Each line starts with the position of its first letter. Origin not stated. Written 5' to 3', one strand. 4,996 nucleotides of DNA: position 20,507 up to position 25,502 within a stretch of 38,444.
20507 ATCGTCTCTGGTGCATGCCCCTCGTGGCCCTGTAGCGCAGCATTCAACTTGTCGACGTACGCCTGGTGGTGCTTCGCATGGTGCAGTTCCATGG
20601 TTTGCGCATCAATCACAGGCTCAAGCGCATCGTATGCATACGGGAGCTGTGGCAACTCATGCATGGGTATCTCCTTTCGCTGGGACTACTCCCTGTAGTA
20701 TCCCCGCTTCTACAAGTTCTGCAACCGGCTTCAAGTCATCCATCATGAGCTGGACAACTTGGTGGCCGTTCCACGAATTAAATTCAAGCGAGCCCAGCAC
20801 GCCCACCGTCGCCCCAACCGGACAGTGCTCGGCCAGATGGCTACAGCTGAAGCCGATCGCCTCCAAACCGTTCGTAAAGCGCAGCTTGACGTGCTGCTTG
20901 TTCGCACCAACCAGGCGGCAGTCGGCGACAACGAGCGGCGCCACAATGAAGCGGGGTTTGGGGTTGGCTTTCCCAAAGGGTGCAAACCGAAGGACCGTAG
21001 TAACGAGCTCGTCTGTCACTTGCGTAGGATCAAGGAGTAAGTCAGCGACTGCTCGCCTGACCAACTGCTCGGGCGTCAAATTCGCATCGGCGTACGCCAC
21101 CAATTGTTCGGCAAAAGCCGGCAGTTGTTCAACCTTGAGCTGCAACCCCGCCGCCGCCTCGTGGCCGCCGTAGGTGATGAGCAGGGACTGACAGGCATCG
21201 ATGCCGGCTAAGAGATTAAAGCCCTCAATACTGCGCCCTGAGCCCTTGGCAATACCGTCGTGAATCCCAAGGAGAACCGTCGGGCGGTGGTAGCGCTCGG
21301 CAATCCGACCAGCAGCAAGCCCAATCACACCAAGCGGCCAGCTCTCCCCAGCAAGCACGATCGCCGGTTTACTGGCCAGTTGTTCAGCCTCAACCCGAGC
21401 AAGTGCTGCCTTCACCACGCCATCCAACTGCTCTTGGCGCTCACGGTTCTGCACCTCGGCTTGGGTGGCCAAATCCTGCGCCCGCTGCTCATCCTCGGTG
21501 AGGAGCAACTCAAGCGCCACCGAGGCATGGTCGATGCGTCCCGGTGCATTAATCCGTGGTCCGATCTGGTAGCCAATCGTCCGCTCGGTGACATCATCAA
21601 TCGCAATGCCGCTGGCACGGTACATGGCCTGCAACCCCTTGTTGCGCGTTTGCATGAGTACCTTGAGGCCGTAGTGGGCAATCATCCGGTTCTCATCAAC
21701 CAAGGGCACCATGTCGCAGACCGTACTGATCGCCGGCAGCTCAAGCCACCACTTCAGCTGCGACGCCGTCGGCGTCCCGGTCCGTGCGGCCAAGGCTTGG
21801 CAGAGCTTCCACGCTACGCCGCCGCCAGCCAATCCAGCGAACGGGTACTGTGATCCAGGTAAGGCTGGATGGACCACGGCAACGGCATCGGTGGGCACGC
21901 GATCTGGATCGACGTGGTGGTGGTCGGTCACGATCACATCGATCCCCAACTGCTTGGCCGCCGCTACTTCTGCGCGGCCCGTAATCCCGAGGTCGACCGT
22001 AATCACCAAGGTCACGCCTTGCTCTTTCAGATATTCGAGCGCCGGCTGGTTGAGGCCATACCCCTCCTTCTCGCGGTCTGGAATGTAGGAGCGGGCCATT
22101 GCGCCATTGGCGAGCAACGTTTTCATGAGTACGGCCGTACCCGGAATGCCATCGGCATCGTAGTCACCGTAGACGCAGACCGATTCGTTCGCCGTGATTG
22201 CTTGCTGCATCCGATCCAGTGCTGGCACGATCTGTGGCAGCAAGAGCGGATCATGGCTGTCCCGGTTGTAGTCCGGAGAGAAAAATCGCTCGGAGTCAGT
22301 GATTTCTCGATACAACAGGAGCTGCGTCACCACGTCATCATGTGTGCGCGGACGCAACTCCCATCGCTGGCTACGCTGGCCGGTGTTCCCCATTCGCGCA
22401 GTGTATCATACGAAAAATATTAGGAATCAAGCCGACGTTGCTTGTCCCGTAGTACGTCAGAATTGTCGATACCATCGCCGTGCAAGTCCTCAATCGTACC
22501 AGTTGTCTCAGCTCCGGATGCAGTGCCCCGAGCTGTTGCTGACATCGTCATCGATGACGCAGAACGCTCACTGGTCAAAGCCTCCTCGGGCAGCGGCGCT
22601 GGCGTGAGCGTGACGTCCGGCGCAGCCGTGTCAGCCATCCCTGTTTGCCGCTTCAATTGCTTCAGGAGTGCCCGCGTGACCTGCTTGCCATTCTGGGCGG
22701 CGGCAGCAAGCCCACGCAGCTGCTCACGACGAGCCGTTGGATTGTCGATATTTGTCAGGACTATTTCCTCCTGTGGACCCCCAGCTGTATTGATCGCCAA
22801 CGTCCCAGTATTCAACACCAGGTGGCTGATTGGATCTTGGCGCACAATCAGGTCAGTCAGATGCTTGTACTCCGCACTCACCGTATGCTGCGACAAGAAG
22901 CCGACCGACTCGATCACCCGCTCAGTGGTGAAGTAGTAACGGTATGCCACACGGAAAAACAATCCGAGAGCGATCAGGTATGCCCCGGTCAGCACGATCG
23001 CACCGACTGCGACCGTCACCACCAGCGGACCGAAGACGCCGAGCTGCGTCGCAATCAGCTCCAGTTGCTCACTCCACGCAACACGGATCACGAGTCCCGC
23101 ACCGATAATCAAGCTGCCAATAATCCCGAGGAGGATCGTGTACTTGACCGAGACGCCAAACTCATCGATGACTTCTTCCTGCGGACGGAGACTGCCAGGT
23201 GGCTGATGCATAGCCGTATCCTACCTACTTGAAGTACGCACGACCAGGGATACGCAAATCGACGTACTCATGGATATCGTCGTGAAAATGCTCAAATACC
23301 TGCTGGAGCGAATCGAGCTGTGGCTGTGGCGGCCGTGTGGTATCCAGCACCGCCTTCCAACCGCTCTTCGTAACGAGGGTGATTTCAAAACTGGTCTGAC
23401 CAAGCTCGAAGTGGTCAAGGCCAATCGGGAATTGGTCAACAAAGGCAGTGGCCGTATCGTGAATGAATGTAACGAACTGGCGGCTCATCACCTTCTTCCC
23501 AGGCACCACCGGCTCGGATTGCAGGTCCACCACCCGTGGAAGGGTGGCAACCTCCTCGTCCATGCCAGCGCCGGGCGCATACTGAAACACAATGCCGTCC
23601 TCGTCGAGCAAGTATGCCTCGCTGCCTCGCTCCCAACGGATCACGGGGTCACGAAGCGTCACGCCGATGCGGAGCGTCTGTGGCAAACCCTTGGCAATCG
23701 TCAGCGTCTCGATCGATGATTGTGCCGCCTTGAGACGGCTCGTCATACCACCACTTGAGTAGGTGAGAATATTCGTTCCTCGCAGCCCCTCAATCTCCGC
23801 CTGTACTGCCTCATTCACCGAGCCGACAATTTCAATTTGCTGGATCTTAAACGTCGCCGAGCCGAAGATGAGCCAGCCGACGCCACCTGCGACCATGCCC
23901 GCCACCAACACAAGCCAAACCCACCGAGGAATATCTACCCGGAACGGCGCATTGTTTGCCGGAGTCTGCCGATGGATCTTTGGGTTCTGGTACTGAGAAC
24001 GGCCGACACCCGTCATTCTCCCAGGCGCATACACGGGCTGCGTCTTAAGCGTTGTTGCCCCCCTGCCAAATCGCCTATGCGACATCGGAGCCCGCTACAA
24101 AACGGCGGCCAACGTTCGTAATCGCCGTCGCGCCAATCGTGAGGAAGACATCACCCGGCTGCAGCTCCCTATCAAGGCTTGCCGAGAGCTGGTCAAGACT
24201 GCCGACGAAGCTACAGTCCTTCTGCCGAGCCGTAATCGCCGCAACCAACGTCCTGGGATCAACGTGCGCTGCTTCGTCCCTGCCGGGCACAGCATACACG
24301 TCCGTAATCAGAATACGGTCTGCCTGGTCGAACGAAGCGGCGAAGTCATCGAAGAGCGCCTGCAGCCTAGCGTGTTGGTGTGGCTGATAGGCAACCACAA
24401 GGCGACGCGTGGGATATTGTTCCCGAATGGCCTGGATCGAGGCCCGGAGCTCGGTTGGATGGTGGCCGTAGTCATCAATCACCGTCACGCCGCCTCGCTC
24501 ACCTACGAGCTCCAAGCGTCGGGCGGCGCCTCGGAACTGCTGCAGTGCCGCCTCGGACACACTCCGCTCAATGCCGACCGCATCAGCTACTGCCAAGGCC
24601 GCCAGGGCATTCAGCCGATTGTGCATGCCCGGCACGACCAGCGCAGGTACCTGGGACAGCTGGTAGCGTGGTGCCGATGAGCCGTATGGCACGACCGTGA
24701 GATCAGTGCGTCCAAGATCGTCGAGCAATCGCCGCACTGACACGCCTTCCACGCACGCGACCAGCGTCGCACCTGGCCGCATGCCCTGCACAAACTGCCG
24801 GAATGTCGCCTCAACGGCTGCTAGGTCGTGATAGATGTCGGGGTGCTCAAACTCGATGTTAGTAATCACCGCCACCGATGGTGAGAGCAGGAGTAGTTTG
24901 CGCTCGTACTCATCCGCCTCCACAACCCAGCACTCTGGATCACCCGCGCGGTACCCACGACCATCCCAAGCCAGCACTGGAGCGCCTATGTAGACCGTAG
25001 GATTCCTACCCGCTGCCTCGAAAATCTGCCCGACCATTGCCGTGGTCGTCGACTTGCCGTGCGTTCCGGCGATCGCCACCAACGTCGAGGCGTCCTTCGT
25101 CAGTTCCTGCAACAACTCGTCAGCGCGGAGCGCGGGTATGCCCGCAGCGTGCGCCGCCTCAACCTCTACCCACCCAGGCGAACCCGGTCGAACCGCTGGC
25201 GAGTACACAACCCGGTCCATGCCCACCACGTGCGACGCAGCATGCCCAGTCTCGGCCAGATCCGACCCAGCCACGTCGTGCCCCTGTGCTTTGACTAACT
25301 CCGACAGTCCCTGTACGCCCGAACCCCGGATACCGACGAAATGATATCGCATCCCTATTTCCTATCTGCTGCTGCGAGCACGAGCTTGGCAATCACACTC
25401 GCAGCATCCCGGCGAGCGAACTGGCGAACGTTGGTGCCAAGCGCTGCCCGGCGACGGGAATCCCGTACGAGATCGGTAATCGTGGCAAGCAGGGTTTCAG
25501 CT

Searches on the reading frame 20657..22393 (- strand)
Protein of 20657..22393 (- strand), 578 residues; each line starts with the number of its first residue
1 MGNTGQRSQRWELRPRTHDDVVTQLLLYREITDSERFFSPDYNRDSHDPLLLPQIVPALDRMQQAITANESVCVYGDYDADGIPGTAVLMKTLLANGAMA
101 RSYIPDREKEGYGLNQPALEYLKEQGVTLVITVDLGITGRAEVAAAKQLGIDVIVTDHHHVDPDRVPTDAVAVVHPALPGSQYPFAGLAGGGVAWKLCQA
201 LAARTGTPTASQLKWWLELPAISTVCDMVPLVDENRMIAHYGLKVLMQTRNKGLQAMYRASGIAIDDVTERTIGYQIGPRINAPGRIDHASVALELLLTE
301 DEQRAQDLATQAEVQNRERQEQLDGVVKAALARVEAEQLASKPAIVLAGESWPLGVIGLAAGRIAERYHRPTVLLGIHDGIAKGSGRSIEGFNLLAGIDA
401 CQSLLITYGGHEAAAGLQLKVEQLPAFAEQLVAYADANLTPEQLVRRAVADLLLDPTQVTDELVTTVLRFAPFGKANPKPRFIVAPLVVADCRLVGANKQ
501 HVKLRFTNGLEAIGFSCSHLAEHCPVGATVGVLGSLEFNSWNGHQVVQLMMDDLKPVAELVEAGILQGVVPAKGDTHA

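Call 75: search_protein_families(library=pfam, proteins=[window:20657-22393:-], max_evalue=0.001)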
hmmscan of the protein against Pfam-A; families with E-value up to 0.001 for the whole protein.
window:20657-22393:- (578 aa): 3 families
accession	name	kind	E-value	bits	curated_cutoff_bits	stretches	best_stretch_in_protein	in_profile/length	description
PF17768.7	RecJ_OB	-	1.6e-22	80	27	1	451-553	2-107/107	RecJ OB domain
PF01368.27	DHH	-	4.8e-20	72.5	28.1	1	72-202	2-104/125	DHH family, N-terminal domain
PF02272.25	DHHA1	-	3.4e-11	43.9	25.9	1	344-433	4-98/102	DHHA1 domain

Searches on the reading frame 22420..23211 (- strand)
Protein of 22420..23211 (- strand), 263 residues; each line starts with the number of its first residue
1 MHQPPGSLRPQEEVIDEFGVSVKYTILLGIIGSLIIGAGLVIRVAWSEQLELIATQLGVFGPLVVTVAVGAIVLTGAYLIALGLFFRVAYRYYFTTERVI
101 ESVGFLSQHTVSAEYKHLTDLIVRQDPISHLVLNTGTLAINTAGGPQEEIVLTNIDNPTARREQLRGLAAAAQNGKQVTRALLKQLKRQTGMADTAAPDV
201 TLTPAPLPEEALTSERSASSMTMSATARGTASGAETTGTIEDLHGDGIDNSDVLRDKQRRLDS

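Call 75: search_protein_families(library=pfam, proteins=[window:22420-23211:-], max_evalue=0.001)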
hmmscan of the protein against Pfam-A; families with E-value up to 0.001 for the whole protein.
window:22420-23211:- (263 aa): 1 family
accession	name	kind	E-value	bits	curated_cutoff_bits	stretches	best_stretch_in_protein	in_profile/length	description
PF03703.20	bPH_2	-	1.2e-06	29.1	22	1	89-162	3-75/78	Bacterial PH domain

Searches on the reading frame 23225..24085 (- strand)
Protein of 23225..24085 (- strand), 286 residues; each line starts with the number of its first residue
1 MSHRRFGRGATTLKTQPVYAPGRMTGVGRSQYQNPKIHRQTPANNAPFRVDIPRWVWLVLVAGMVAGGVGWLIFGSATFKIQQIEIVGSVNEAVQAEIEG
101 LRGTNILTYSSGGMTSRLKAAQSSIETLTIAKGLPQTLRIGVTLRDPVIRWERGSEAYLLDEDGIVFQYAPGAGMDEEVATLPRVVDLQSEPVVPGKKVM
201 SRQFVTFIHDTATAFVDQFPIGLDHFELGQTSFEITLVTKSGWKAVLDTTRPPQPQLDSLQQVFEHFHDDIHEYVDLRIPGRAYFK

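Call 75: search_protein_families(library=pfam, proteins=[window:23225-24085:-], max_evalue=0.001)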
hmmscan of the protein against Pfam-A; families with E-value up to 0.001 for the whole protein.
window:23225-24085:- (286 aa): 1 family
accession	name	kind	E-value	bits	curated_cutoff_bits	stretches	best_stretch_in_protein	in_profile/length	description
PF03799.20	FtsQ_DivIB_C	-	0.00013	23.2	21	1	150-278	2-114/114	Cell division protein FtsQ/DivIB, C-terminal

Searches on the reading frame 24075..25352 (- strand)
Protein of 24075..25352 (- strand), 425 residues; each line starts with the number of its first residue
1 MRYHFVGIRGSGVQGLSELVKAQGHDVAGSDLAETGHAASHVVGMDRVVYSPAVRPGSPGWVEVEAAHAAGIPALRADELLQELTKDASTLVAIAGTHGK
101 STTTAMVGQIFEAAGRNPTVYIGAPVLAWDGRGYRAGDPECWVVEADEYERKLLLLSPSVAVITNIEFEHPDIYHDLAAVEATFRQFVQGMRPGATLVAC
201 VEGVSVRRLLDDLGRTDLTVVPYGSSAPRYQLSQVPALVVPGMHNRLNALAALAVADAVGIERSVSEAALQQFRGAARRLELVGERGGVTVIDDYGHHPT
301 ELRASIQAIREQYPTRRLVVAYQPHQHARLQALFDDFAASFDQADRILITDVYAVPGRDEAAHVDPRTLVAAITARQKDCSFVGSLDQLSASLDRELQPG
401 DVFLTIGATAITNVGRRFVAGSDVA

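Call 75: search_protein_families(library=pfam, proteins=[window:24075-25352:-], max_evalue=0.001)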
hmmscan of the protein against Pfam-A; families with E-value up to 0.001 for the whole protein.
window:24075-25352:- (425 aa): 3 families
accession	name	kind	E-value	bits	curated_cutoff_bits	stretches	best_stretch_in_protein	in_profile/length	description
PF02875.26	Mur_ligase_C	-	8.8e-23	82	28.4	1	278-408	1-126/127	Mur ligase, glutamate ligase domain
PF08245.18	Mur_ligase_M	-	6.9e-16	59.2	24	1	94-255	1-199/200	Mur ligase middle domain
PF01225.30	Mur_ligase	-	2.6e-11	44.2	21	1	3-87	2-93/95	Mur ligase family, catalytic domain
